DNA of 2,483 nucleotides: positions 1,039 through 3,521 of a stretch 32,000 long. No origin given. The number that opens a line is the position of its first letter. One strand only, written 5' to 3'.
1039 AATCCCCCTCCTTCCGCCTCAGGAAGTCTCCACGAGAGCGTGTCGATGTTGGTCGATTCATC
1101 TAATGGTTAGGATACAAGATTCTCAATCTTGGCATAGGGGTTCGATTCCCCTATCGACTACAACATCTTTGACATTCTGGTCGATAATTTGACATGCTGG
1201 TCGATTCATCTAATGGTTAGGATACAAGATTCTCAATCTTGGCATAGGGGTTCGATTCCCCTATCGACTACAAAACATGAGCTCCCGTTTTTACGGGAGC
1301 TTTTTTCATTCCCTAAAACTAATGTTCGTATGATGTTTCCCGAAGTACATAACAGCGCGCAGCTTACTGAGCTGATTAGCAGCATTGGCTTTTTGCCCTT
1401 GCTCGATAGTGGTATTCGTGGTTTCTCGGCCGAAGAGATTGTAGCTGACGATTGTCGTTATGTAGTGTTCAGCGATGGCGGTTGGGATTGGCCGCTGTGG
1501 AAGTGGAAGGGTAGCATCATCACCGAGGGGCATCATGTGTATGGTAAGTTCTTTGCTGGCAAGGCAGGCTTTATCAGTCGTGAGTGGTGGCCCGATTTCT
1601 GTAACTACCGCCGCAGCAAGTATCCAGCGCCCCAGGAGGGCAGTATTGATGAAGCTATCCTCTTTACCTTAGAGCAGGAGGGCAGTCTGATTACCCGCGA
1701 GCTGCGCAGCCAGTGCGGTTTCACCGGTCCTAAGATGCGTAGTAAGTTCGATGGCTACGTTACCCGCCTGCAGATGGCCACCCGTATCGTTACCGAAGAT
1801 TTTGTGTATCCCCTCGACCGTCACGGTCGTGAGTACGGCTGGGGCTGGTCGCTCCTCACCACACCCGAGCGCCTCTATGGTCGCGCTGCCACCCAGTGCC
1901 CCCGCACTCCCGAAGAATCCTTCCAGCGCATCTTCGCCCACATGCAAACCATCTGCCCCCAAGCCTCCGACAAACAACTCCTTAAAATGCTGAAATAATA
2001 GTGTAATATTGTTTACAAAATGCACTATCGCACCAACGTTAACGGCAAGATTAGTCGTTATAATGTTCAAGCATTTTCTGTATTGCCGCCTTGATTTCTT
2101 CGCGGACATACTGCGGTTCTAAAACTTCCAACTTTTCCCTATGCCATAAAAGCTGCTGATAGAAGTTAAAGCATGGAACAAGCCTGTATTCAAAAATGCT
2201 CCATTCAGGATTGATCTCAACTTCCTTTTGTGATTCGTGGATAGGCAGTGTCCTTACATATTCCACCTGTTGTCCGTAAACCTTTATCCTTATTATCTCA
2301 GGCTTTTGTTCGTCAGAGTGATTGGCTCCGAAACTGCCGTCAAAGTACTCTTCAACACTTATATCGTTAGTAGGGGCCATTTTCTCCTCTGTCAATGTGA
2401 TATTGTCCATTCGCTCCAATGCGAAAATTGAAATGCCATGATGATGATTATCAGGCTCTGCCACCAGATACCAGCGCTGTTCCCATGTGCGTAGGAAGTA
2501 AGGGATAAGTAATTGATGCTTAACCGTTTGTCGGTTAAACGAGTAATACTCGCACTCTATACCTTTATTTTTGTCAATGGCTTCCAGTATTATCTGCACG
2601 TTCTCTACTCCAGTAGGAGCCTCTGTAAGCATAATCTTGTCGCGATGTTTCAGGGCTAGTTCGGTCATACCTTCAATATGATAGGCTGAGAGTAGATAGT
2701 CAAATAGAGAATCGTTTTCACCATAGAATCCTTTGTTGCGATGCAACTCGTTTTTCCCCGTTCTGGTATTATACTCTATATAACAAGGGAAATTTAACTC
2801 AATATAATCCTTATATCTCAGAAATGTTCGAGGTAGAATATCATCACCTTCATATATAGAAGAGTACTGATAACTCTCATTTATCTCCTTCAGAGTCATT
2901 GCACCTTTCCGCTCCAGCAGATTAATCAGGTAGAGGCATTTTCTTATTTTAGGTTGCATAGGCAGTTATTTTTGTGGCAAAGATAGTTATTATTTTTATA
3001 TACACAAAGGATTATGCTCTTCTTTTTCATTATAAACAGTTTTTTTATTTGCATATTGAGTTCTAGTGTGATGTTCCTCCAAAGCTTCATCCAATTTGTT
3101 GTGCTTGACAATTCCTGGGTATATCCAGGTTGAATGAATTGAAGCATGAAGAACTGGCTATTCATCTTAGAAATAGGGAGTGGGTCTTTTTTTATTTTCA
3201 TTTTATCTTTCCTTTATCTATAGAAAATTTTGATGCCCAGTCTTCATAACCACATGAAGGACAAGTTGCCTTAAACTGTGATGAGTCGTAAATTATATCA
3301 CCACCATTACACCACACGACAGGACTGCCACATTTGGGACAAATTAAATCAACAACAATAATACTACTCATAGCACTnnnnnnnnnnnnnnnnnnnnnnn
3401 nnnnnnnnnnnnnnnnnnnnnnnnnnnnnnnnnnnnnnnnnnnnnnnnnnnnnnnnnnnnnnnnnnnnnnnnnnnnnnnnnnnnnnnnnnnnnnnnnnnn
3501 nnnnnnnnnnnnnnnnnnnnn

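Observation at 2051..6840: WYL-regulator-linked AT-rich gene cluster with membrane-effector candidates: probable uncharacterised anti-phage / abortive-infection system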

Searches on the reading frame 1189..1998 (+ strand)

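Call 3: search_protein_families(library=pfam, proteins=[window:1189-1998:+], max_evalue=0.1)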
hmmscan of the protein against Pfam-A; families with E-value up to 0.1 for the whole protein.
window:1189-1998:+ (269 aa): 1 family
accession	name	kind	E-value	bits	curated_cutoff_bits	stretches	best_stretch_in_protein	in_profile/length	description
PF24741.1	AlkZ-rel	-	1.5e-70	237.5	26.5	1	53-269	1-221/221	AlkZ related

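Call 4: search_protein_families(library=padloc, proteins=[window:1189-1998:+], max_evalue=0.1)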
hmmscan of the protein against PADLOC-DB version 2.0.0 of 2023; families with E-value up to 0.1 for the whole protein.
window:1189-1998:+ (269 aa): 0 families

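Call 5: search_protein_families(library=ncbifam, proteins=[window:1189-1998:+], max_evalue=0.1)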
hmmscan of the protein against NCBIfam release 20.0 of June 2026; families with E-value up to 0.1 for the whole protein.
window:1189-1998:+ (269 aa): 0 families

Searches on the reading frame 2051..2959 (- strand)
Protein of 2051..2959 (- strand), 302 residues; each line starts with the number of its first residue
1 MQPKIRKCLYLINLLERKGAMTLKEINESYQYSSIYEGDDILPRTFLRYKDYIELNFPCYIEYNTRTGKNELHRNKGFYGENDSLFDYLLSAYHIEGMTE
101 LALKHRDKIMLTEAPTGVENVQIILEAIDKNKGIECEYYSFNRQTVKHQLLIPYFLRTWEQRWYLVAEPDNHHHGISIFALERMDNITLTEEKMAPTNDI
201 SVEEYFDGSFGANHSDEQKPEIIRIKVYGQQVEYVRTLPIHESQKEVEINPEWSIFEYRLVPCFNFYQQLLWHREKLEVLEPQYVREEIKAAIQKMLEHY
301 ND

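Call 3: search_protein_families(library=pfam, proteins=[window:2051-2959:-], max_evalue=0.1)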
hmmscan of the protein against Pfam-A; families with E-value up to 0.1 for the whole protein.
window:2051-2959:- (302 aa): 2 families
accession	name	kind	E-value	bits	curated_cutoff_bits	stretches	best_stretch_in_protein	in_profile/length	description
PF13280.12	WYL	-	8e-11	42.2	21.8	1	120-188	2-69/70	WYL domain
PF25583.1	WCX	-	3.6e-08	34.1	23.9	1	223-297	5-76/76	WCX domain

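Call 4: search_protein_families(library=padloc, proteins=[window:2051-2959:-], max_evalue=0.1)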
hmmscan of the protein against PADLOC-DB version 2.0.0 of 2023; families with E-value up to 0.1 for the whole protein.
window:2051-2959:- (302 aa): 3 families
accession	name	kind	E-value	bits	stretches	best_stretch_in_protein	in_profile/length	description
PDLC01652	WYL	-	2.9e-27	94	1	117-297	16-162/162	"CAS-I,CAS-II,CAS-III,CAS-IV,CAS-V,CAS-VI; associated_signaling"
PDLC01766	Cas3c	-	8.9e-11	38.7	1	115-300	131-316/1009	-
PDLC01457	WYL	-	5.6e-10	37.2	1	116-283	122-227/229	"CAS-I,CAS-II,CAS-III,CAS-IV,CAS-V,CAS-VI; associated_signaling"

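Call 5: search_protein_families(library=ncbifam, proteins=[window:2051-2959:-], max_evalue=0.1)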
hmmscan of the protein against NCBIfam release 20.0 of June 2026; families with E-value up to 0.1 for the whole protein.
window:2051-2959:- (302 aa): 0 families

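Call 67: search_protein_families(library=phrogs, proteins=[window:2051-2959:-], max_evalue=0.01)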
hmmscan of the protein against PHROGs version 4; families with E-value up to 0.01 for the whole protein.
window:2051-2959:- (302 aa): 1 family
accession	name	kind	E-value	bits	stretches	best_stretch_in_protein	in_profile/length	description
phrog_13105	-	unknown function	0.00069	20.3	1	119-194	147-219/239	-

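Call 80: search_solved_structures(query=window:2051-2959:-, max_evalue=1)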
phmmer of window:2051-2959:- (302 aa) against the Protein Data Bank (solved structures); distinct sequences matched with E-value up to 1: 6.
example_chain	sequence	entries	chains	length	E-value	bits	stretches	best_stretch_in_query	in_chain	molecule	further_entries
7tzv_A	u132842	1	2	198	0.043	16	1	179-287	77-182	WYL domain-containing protein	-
7u02_B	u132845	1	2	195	0.047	15.9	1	179-287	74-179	WYL domain-containing protein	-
9cu3_B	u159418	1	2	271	0.088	15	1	179-287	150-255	WYL domain-containing protein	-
9pfq_Q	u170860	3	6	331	0.15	14.3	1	179-287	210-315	WYL domain-containing protein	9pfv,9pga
8tp8_A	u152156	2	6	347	0.15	14.2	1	179-287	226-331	DeoR-family transcriptional regulator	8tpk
6sj9_A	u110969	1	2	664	0.62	12.3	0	114-187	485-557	Proteasome accessory factor B/C (PafBC)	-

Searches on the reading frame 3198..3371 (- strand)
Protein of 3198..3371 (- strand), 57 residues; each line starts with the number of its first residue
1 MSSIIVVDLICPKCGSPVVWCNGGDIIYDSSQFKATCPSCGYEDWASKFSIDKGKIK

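Call 3: search_protein_families(library=pfam, proteins=[window:3198-3371:-], max_evalue=0.1)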
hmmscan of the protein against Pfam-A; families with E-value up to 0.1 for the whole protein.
window:3198-3371:- (57 aa): 36 families (the best 25 are shown)
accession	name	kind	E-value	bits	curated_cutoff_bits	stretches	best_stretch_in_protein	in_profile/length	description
PF08271.17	Zn_Ribbon_TF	-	4.9e-05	23.2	29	1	10-43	2-28/43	TFIIB zinc-binding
PF13240.11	Zn_Ribbon_1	-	0.00012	22.2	25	0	11-18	16-23/23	zinc-ribbon domain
PF09297.16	Zn_ribbon_NUD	-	0.00085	19.4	24.8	0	11-18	6-13/32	NADH pyrophosphatase zinc ribbon domain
PF13248.11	Zn_ribbon_3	-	0.0013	18.6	27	0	10-17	4-11/26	zinc-ribbon domain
PF12677.13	DUF3797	-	0.0014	18.9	25.1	1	10-42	15-46/48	Domain of unknown function (DUF3797)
PF14354.12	Lar_restr_allev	-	0.0015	19.2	28.6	1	11-45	6-36/58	Restriction alleviation protein Lar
PF09723.15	Zn_ribbon_8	-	0.0016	18.8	34.4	0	9-18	27-37/41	Zinc ribbon domain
PF15616.11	TerY_C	-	0.0021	18.6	28.4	1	10-48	76-116/129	TerY-C metal binding domain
PF03119.21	DNA_ligase_ZBD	-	0.0022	18.3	25.8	1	11-19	2-10/27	NAD-dependent DNA ligase C4 zinc finger domain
PF12773.13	DZR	-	0.0029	18.2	27.3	1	10-43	14-33/45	Double zinc ribbon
PF01396.24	Zn_ribbon_Top1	-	0.0048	17.1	32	0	10-19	3-12/39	Topoisomerase DNA binding C4 zinc finger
PF22191.2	IBR_1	-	0.0077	16.5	27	1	11-43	6-30/47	IBR domain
PF14353.12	CpXC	-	0.015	15.7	25.4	0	27-43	30-46/121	CpXC protein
PF08792.16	A2L_zn_ribbon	-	0.017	15.2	22.9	0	21-43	9-30/33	A2L zinc ribbon domain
PF21349.2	RUBY_RBDX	-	0.02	14.8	26.5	0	27-43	9-25/30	Rubrerythrin, rubredoxin-like domain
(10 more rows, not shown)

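Call 4: search_protein_families(library=padloc, proteins=[window:3198-3371:-], max_evalue=0.1)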
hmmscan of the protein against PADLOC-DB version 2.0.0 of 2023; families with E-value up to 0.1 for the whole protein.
window:3198-3371:- (57 aa): 1 family
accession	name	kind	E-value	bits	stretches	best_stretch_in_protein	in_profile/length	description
PDLC04447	PDC-M14A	-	0.019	13.3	0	8-50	19-59/152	-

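Call 5: search_protein_families(library=ncbifam, proteins=[window:3198-3371:-], max_evalue=0.1)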
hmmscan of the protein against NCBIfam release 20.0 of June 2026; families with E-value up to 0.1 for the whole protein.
window:3198-3371:- (57 aa): 17 families
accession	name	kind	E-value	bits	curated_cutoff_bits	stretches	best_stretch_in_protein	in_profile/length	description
NF038384.1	zinc_YnfU_fam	subfamily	5.5e-05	22.7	36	0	30-43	12-25/52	YnfU family zinc-binding protein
TIGR03655.1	anti_R_Lar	subfamily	0.00065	20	39.6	1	11-43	4-37/55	Lar family restriction alleviation protein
NF001638.0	PRK00418.1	equivalog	0.0017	18.1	83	1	4-22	5-21/65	DNA gyrase inhibitor YacG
TIGR04165.1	methano_modCys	hypoth_equivalog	0.0018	18.5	60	0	32-46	5-19/50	TIGR04165 family Cys-rich peptide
NF041911.1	HVO_0649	equivalog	0.0022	17.8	70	0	34-48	22-36/65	HVO_0649 family zinc finger protein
TIGR02605.1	CxxC_CxxC_SSSS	subfamily_domain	0.0032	17.5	31.3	0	33-50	25-42/52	FmdB family zinc ribbon protein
NF001669.0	PRK00432.1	equivalog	0.0086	16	54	1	9-47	27-56/58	30S ribosomal protein S27ae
NF033497.1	rubre_like_arch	subfamily_domain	0.011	15.4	32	0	35-41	17-23/34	rubrerythrin-like domain-containing protein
NF009623.0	PRK13130.1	equivalog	0.016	15.2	68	0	10-19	19-28/56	RNA-protein complex protein Nop10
NF001629.0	PRK00415.1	equivalog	0.018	14.6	70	0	21-41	20-40/62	30S ribosomal protein S27e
NF047912.1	ECs_2282_CxxC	subfamily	0.025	14.5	37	1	8-42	2-35/60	ECs_2282 family putative zinc-binding protein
NF001645.0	PRK00420.1-2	equivalog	0.028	14.5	162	1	4-42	20-48/106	hypothetical protein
NF040506.1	PG0870_Nterm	domain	0.032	14.4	50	0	32-44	9-21/56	PG0870-related protein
NF041591.1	CxxC_VVA0879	subfamily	0.041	13.9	37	0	29-49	16-36/101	VVA0879 family protein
NF011481.0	PRK14890.1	equivalog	0.042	13.9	61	0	7-43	26-59/61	putative Zn-ribbon RNA-binding protein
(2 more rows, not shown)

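Call 67: search_protein_families(library=phrogs, proteins=[window:3198-3371:-], max_evalue=0.01)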
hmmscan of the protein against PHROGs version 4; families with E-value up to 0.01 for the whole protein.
window:3198-3371:- (57 aa): 4 families
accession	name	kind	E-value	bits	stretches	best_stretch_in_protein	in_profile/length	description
phrog_3221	-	unknown function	3.2e-05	24.7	1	10-43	15-47/57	-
phrog_2945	-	unknown function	0.0062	17.3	0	8-19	9-20/68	-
phrog_1467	-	unknown function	0.0077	16.8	1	8-43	165-200/226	-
phrog_16186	-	unknown function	0.0078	17.2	0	7-18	5-16/50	-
